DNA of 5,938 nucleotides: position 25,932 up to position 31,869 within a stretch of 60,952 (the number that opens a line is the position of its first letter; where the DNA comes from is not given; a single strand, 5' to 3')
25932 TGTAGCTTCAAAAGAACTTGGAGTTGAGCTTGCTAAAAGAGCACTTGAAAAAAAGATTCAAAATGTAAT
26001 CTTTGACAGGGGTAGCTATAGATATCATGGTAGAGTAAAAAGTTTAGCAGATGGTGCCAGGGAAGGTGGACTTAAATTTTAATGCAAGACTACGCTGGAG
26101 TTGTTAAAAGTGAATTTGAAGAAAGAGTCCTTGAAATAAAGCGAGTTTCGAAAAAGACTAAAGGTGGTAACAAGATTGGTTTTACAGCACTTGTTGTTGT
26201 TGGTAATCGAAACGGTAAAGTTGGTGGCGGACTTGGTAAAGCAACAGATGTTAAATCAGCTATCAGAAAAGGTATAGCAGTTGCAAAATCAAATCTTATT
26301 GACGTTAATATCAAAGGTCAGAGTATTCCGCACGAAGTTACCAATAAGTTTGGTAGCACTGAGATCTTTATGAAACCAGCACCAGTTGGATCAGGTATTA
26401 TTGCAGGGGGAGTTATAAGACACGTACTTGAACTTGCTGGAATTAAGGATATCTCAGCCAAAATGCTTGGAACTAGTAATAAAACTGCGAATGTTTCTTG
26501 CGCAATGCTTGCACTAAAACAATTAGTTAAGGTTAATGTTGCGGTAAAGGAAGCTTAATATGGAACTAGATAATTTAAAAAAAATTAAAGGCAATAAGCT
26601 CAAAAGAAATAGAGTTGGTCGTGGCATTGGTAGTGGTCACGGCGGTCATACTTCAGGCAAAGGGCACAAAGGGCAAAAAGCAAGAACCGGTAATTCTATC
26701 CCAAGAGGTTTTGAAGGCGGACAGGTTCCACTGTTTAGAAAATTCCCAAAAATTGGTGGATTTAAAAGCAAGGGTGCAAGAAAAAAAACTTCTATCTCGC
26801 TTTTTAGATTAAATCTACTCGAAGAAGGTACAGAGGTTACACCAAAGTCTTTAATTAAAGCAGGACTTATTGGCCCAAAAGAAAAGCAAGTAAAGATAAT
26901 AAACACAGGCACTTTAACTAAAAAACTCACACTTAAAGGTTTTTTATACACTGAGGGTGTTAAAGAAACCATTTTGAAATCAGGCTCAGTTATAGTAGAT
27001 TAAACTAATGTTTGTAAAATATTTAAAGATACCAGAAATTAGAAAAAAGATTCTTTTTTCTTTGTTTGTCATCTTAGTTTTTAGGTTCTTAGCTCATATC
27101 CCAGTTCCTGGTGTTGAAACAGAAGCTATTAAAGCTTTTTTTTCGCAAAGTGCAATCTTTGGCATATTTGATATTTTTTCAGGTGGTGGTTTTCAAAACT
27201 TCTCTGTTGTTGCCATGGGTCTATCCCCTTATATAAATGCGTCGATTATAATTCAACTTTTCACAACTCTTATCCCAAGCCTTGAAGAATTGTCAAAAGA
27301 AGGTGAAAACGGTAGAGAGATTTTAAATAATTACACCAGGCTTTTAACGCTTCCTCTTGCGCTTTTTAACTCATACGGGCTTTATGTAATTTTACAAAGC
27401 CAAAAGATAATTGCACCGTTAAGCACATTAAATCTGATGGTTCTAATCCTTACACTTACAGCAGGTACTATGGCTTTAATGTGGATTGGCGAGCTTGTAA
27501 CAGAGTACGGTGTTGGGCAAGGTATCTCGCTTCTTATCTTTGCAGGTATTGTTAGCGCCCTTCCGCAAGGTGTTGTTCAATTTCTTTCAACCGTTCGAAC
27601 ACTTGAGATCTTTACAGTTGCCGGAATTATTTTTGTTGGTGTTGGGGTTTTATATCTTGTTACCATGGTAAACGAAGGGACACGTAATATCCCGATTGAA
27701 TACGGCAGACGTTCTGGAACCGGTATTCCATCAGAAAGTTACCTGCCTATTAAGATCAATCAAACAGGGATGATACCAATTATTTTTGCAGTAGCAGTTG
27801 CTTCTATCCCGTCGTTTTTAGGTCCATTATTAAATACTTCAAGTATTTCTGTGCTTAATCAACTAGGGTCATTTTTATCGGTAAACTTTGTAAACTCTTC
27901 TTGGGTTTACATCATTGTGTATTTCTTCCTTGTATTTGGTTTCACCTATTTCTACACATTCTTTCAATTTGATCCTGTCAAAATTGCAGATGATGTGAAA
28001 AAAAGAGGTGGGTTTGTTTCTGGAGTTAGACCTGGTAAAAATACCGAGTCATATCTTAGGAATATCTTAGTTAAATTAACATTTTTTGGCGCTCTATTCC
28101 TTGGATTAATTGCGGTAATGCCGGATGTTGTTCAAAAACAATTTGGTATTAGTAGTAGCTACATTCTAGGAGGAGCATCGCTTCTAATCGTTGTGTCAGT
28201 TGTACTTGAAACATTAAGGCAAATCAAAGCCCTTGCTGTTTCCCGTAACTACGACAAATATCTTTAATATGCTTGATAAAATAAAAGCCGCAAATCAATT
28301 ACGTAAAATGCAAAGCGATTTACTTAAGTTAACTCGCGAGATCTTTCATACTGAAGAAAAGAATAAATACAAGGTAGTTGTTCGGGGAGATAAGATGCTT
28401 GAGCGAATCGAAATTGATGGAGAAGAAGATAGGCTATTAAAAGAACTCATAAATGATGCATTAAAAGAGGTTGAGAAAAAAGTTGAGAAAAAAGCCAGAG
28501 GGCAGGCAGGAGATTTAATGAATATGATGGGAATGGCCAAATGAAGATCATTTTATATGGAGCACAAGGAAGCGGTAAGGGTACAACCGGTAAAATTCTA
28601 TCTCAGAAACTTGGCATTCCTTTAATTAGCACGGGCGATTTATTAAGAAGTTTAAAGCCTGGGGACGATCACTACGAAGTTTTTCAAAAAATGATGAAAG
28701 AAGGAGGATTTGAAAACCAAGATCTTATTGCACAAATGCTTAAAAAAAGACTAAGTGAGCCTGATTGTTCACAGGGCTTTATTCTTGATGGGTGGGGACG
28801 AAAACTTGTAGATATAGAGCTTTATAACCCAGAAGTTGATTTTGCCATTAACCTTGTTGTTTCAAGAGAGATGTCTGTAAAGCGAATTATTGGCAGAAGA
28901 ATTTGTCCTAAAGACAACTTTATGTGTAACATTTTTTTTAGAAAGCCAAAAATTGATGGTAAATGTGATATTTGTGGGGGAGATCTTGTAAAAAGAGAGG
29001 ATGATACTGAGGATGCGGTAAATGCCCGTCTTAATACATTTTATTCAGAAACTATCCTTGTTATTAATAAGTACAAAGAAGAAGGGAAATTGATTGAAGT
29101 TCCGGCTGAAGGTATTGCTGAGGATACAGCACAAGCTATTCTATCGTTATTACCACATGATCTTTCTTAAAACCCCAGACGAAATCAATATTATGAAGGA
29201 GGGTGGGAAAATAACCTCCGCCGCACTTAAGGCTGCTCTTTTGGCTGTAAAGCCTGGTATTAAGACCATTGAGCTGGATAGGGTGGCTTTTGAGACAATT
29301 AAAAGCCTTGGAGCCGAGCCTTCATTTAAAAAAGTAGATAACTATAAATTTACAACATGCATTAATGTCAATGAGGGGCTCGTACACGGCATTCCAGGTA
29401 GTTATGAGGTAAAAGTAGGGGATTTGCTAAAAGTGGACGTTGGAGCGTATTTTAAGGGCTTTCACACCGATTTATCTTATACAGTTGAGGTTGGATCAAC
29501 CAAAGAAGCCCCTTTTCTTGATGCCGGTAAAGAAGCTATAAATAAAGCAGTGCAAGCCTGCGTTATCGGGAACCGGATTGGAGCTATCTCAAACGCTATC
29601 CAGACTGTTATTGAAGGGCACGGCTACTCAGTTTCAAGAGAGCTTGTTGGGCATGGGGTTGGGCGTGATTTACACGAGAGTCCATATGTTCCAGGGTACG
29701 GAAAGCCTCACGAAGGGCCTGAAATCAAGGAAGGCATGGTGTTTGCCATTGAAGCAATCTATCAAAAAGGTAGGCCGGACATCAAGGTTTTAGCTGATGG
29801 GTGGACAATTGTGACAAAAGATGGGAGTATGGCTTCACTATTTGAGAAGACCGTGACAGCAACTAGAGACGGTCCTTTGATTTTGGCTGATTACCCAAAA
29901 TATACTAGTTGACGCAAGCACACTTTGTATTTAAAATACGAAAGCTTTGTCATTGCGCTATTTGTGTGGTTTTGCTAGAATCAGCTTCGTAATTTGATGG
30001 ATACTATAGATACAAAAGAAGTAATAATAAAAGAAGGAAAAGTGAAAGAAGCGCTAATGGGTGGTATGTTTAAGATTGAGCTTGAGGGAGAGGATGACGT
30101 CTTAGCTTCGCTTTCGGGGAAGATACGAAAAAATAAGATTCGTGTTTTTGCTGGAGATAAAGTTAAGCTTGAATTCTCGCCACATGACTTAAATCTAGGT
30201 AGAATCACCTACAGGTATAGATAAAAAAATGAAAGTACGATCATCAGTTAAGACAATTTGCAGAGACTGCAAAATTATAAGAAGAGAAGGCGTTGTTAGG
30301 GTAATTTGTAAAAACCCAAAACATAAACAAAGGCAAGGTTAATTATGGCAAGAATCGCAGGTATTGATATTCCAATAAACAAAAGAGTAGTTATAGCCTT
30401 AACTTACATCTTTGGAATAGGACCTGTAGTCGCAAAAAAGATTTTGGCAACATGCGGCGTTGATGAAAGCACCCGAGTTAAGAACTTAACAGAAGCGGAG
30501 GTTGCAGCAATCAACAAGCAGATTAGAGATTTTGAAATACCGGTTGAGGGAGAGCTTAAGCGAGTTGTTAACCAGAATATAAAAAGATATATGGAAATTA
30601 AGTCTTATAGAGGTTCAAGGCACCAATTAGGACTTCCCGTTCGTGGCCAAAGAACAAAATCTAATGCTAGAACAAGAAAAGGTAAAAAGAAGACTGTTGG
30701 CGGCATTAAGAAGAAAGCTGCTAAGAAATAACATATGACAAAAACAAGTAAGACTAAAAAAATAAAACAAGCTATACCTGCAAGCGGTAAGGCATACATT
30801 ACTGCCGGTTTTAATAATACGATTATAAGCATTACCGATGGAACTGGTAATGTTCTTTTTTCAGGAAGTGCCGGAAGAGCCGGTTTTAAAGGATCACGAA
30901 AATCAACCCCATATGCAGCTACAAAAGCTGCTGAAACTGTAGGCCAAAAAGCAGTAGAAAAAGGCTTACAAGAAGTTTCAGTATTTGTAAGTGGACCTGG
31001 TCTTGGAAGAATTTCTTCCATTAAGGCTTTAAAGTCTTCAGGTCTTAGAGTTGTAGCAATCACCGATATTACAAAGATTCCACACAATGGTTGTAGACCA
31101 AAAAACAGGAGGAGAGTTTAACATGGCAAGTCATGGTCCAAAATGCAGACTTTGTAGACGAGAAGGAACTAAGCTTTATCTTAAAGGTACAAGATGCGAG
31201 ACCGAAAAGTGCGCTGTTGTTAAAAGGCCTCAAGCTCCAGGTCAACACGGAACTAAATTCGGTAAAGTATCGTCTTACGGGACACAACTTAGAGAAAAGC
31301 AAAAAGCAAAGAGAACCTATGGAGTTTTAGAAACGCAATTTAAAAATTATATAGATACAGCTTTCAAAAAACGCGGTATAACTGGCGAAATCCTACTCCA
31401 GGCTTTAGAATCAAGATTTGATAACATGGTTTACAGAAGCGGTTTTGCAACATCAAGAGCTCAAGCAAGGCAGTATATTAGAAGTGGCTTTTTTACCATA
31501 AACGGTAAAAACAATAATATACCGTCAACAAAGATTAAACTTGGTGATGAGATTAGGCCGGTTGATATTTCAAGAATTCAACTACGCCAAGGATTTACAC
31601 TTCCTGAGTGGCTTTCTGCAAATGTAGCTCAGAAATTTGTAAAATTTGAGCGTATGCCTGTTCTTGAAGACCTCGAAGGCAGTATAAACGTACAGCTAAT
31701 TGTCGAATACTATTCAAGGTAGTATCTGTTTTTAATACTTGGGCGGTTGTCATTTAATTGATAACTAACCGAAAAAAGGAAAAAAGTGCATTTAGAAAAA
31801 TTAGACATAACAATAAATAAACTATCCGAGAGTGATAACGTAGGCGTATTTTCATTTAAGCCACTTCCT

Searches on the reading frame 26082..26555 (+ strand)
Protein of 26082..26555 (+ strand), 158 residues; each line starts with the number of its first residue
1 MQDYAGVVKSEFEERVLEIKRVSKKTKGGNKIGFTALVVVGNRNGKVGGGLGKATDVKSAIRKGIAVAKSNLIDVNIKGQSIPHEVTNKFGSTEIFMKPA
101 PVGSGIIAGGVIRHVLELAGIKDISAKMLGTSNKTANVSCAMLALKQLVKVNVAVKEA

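Call 23: search_protein_families(library=ncbifam, proteins=[window:26082-26555:+], max_evalue=0.00001)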
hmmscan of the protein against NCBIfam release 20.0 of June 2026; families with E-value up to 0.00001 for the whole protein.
window:26082-26555:+ (158 aa): 3 families
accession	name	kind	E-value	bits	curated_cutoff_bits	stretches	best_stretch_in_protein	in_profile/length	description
TIGR01021.1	rpsE_bact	equivalog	2.2e-50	170.5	164.05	1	9-151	1-143/156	30S ribosomal protein S5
NF003125.0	PRK04044.1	equivalog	8.8e-33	113.6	252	1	10-155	49-205/213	30S ribosomal protein S5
TIGR01020.1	uS5_euk_arch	equivalog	5.9e-31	107.6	181.65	1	11-154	48-203/212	30S ribosomal protein S5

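Call 49: find_homologous_proteins(query=window:26082-26555:+, max_evalue=1e-15)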
Query window:26082-26555:+ (158 aa): 7977 proteins with E <= 1e-15 among 8000 candidates; the best 120 are listed.
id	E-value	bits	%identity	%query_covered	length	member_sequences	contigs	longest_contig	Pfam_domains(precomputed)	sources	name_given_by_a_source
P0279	5.1e-90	317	99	100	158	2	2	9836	PF03719.22,PF00333.27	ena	-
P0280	2.6e-75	269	87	94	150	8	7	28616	PF03719.22,PF00333.27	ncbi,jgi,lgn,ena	jgi:small subunit ribosomal protein S5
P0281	2.6e-72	260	84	94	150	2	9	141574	PF03719.22,PF00333.27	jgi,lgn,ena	jgi:small subunit ribosomal protein S5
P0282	4.1e-70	253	79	95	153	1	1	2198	PF03719.22,PF00333.27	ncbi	-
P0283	1.4e-69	251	83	91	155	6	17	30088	PF03719.22,PF00333.27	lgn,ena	-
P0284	1.0e-58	216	71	89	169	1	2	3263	PF03719.22,PF00333.27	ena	-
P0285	3.4e-57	211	71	89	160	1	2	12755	PF03719.22,PF00333.27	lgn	-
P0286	5.0e-57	210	72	88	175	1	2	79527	PF03719.22,PF00333.27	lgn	-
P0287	3.4e-55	204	66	95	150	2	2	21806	PF03719.22,PF00333.27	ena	-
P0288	4.4e-55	204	68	87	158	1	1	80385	PF03719.22,PF00333.27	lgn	-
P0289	9.9e-55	203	65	94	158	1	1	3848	PF03719.22,PF00333.27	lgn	-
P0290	7.1e-54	200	70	87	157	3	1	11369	PF03719.22,PF00333.27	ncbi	-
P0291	1.5e-53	199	67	94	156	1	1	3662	PF03719.22,PF00333.27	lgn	-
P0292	2.9e-53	198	67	90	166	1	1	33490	PF03719.22,PF00333.27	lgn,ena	-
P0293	4.2e-53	197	64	94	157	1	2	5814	PF03719.22,PF00333.27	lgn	-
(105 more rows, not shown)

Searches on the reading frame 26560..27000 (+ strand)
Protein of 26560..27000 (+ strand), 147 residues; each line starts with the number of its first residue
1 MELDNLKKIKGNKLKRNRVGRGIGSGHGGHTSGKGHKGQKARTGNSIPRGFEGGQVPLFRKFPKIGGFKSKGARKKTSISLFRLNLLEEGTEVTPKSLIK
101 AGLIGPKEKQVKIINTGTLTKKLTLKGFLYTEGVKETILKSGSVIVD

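Call 39: search_protein_families(library=ncbifam, proteins=[window:26560-27000:+], max_evalue=0.000001)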
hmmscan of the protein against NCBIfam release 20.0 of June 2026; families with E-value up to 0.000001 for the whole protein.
window:26560-27000:+ (147 aa): 1 family
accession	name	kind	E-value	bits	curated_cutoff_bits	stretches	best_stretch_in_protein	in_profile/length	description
TIGR01071.1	rplO_bact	equivalog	3e-36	124.4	77.95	1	2-143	1-141/144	50S ribosomal protein L15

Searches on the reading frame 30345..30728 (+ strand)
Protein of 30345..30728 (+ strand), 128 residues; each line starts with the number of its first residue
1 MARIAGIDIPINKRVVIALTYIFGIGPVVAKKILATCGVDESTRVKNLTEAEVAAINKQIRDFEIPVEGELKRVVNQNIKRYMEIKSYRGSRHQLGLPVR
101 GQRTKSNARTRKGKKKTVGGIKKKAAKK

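Call 23: search_protein_families(library=ncbifam, proteins=[window:30345-30728:+], max_evalue=0.00001)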
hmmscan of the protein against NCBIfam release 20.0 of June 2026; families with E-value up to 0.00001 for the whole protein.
window:30345-30728:+ (128 aa): 3 families
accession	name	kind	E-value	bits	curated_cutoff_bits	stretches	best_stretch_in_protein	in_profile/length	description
TIGR03631.1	uS13_bact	equivalog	5.8e-46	155.6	130.45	1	3-116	1-113/113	30S ribosomal protein S13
TIGR03629.1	uS13_arch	equivalog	1.5e-22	80.4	175.55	2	67-124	91-144/144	30S ribosomal protein S13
NF003140.0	PRK04053.1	equivalog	2.1e-22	79.9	159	2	68-126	99-153/157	30S ribosomal protein S13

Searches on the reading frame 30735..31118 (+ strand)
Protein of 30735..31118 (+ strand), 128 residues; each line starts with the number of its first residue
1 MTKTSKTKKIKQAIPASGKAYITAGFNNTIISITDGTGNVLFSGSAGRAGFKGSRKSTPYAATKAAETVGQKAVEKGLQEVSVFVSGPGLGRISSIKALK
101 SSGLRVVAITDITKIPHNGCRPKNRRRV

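Call 23: search_protein_families(library=ncbifam, proteins=[window:30735-31118:+], max_evalue=0.00001)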
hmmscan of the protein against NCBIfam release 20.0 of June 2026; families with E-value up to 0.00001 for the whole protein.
window:30735-31118:+ (128 aa): 4 families
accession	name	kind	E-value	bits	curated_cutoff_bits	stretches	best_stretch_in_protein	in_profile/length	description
NF003698.1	PRK05309.1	equivalog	7.2e-47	158.7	111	1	8-127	2-120/120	30S ribosomal protein S11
TIGR03632.1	uS11_bact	equivalog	1.1e-44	151.6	154.5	1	9-125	2-117/117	30S ribosomal protein S11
NF007176.0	PRK09607.1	equivalog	4e-22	78.8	182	1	17-127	9-128/132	30S ribosomal protein S11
TIGR03628.1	arch_S11P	equivalog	1.8e-20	73.6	182.35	1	18-123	3-117/117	30S ribosomal protein S11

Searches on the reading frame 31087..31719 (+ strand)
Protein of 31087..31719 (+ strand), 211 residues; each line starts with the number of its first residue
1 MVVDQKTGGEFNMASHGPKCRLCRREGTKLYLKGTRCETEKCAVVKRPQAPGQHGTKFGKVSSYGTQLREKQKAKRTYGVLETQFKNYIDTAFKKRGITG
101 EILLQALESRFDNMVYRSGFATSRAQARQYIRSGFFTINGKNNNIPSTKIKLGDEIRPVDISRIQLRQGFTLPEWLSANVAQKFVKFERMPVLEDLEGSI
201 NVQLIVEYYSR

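Call 23: search_protein_families(library=ncbifam, proteins=[window:31087-31719:+], max_evalue=0.00001)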
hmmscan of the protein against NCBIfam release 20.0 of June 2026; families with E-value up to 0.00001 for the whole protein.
window:31087-31719:+ (211 aa): 4 families
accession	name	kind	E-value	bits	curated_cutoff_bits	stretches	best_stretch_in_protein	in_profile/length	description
NF003717.0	PRK05327.1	equivalog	2e-60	204.1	116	1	15-211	4-202/202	30S ribosomal protein S4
TIGR01017.1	rpsD_bact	equivalog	9.1e-51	172.4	177.2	1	16-211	3-200/200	30S ribosomal protein S4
NF003139.0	PRK04051.1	equivalog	1.4e-08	34.8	138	1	105-155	99-149/179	30S ribosomal protein S4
TIGR01018.1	uS4_arch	equivalog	4.7e-06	26.6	82.25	1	105-154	100-149/162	30S ribosomal protein S4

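Call 51: find_homologous_proteins(query=window:31087-31719:+, max_evalue=1e-15)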
Query window:31087-31719:+ (211 aa): 7999 proteins with E <= 1e-15 among 8000 candidates; the best 120 are listed.
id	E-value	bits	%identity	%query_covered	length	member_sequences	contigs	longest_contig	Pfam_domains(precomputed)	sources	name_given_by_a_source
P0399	1.6e-136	471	100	100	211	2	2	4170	PF00163.25,PF01479.31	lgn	-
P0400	2.1e-126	438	98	94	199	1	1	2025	PF00163.25,PF01479.31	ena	-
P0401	1.4e-122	425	96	94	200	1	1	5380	PF00163.25,PF01479.31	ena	-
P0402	9.0e-112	390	80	100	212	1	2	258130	PF00163.25,PF01479.31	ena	-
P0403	6.1e-107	374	82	94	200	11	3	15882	PF00163.25,PF01479.31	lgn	-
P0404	2.6e-106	372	83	92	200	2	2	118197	PF00163.25,PF01479.31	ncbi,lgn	-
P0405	4.8e-105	368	83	92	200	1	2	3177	PF00163.25,PF01479.31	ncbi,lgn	-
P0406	5.6e-103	361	76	100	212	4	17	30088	PF00163.25,PF01479.31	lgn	-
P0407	4.2e-100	352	73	100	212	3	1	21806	PF00163.25,PF01479.31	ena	-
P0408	1.2e-92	327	73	92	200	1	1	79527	PF00163.25,PF01479.31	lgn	-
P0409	2.0e-92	327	73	94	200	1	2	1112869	PF00163.25,PF01479.31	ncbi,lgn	ncbi:MAG: 30S ribosomal protein S4 [Patescibacteria group bacterium]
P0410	4.7e-91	322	72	92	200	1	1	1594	PF00163.25,PF01479.31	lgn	-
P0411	8.9e-90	318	67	100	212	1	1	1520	PF00163.25,PF01479.31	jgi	jgi:small subunit ribosomal protein S4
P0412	1.1e-89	318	70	92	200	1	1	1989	PF00163.25,PF01479.31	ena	-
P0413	1.5e-89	317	70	92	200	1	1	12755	PF00163.25,PF01479.31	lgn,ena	-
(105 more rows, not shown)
